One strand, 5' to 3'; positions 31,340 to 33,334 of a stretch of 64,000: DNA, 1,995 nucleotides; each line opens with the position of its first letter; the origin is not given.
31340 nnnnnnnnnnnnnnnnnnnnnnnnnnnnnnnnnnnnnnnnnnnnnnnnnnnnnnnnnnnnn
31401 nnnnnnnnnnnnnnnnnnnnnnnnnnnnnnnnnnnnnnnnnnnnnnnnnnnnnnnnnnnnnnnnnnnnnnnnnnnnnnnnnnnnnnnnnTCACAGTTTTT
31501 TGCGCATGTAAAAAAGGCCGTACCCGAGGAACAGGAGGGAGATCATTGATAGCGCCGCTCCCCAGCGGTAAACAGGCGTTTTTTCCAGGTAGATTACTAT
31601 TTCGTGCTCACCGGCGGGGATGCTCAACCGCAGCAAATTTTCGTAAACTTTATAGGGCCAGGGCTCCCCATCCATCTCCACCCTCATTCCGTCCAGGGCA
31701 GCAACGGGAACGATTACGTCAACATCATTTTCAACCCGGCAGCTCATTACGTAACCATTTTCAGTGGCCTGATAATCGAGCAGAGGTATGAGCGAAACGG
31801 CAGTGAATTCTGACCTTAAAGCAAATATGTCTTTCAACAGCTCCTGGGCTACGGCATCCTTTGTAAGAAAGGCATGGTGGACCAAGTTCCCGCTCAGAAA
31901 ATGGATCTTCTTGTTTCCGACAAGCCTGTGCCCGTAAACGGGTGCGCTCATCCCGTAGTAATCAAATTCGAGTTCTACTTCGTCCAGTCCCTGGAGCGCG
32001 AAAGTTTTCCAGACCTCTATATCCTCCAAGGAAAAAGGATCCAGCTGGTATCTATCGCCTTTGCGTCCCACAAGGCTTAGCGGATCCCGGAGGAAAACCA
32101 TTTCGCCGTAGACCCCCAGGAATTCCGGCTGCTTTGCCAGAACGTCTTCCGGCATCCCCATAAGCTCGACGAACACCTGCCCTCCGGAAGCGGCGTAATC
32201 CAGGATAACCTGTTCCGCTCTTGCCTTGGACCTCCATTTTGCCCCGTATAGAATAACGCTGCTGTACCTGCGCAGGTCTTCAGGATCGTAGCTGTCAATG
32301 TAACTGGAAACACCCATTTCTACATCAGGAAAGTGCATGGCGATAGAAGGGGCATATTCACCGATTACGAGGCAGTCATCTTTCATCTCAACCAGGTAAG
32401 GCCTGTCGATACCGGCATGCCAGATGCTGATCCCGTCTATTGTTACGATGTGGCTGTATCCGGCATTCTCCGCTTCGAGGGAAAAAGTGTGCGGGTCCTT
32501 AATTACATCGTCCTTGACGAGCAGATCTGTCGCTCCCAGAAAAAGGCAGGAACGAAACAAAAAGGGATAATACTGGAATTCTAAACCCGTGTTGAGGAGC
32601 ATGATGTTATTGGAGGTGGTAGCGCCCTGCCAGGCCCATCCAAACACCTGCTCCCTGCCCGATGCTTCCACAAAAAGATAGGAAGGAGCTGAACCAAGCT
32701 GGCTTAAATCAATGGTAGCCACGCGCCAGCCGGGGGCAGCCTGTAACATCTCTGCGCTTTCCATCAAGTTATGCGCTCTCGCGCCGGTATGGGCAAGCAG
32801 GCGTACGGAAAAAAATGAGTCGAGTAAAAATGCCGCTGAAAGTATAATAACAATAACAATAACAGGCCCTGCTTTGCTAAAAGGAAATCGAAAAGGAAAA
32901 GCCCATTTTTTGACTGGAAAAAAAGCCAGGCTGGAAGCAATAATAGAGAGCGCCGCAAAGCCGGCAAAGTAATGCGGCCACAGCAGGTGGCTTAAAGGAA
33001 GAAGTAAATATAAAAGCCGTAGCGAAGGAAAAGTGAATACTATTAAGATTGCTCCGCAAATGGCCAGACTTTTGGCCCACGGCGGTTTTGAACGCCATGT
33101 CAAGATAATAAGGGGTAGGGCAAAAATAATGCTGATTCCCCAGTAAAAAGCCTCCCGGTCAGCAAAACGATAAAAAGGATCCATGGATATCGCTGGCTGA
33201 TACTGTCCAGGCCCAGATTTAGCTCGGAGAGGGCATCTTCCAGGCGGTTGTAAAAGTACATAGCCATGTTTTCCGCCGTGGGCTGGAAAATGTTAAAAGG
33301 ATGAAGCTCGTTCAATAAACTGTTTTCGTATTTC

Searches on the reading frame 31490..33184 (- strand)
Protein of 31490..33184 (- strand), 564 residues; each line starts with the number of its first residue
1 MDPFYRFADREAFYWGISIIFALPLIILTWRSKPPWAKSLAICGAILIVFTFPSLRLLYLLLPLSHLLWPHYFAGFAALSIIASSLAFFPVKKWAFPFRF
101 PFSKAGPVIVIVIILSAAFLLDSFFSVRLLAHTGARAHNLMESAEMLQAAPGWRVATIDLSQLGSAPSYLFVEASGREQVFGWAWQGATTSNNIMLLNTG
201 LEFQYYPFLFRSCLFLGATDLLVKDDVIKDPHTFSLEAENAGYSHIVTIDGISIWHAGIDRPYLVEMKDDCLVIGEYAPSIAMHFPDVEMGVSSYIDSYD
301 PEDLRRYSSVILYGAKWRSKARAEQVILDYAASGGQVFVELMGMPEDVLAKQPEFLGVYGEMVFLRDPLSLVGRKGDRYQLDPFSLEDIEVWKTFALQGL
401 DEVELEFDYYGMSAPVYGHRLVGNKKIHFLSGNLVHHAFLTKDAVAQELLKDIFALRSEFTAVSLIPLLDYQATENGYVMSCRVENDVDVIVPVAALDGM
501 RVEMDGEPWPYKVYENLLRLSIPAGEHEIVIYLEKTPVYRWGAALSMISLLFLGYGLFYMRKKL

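Call 16: search_protein_families(library=ncbifam, proteins=[window:31490-33184:-], max_evalue=0.00001)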
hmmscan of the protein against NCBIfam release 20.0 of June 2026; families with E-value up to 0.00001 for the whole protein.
window:31490-33184:- (564 aa): 0 families

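Call 17: search_protein_families(library=pfam, proteins=[window:31490-33184:-], max_evalue=0.1)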
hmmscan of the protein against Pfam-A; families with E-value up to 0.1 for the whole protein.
window:31490-33184:- (564 aa): 1 family
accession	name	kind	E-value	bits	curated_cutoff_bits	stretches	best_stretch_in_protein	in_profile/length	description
PF10131.15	PTPS_related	-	7.4e-93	312.5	26.4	1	1-437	196-621/621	6-pyruvoyl-tetrahydropterin synthase related domain; membrane protein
